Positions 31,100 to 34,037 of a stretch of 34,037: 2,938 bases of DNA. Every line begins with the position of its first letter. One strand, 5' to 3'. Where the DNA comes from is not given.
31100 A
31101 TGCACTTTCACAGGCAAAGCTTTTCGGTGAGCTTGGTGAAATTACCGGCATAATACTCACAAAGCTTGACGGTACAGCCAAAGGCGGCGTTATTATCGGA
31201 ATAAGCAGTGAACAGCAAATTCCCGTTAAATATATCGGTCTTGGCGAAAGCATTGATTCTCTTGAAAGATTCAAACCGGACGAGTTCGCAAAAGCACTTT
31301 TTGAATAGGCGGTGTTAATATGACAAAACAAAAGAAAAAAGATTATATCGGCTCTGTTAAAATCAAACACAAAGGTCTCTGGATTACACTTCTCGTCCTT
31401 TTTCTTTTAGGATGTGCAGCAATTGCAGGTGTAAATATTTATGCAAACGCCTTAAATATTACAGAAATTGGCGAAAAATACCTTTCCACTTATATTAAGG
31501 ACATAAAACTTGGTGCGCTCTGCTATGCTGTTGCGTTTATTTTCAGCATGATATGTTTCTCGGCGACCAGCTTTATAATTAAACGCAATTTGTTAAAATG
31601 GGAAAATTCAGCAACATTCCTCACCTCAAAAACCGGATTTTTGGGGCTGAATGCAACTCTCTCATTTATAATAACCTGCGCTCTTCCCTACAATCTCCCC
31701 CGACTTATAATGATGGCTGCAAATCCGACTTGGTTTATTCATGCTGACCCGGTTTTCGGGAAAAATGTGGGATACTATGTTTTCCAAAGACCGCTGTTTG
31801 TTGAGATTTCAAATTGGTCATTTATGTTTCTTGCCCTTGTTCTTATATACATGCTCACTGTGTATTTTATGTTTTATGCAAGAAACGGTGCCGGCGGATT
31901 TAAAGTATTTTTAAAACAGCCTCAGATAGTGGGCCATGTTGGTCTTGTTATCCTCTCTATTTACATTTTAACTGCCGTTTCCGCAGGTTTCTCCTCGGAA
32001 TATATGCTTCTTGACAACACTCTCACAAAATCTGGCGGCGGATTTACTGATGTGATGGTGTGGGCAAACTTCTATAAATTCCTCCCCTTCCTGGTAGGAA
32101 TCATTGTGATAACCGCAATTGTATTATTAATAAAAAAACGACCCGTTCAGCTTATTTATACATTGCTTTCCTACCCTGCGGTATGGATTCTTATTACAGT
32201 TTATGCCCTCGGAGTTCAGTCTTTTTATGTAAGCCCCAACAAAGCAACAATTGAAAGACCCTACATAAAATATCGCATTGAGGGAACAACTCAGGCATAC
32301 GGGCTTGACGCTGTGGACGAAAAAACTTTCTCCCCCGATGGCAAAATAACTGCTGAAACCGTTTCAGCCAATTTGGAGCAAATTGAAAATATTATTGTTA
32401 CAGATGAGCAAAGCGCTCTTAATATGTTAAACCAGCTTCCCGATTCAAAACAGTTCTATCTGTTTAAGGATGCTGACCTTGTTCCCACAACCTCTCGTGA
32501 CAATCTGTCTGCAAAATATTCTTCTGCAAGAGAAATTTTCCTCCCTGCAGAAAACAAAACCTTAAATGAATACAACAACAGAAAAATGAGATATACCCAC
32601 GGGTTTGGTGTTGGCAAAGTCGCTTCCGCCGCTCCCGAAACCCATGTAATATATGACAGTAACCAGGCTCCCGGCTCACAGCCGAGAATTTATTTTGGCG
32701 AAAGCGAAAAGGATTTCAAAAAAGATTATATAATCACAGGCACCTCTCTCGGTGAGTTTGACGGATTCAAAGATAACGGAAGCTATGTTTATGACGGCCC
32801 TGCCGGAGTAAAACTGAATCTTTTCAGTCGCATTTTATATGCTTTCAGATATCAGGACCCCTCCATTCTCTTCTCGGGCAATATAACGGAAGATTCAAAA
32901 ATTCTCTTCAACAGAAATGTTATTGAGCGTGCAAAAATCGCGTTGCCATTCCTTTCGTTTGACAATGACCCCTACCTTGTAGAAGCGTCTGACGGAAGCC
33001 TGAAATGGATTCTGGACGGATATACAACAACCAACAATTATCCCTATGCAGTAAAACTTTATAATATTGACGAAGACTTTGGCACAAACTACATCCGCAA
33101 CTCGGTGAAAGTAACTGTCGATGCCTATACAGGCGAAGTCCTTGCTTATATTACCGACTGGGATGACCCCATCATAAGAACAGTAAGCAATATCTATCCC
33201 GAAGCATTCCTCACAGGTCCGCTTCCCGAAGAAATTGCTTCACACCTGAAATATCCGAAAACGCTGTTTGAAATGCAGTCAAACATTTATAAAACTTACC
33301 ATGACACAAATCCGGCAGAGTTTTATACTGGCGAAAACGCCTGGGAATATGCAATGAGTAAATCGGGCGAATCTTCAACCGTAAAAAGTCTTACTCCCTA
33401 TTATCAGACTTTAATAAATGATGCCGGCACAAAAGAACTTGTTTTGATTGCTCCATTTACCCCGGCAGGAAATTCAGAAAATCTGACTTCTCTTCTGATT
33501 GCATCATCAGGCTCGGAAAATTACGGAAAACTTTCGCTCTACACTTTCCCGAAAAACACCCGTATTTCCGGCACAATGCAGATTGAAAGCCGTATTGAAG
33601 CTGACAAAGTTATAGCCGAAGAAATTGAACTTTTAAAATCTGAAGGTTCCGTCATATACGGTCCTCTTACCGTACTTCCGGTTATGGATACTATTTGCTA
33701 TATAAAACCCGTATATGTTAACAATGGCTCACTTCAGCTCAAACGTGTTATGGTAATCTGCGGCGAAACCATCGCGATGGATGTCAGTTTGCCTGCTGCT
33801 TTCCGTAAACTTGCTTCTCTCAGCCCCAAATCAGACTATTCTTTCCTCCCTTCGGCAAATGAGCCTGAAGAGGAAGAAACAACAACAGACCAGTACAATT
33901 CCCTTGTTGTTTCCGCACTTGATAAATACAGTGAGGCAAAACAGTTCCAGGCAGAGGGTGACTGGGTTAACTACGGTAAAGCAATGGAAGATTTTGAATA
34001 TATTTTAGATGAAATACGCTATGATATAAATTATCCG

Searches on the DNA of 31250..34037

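Call 71: search_rna_families(source=window, start=31250, end=34037, threshold=evalue, max_evalue=1)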
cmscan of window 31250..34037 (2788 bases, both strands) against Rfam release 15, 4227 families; matches with E-value up to 1: 0.
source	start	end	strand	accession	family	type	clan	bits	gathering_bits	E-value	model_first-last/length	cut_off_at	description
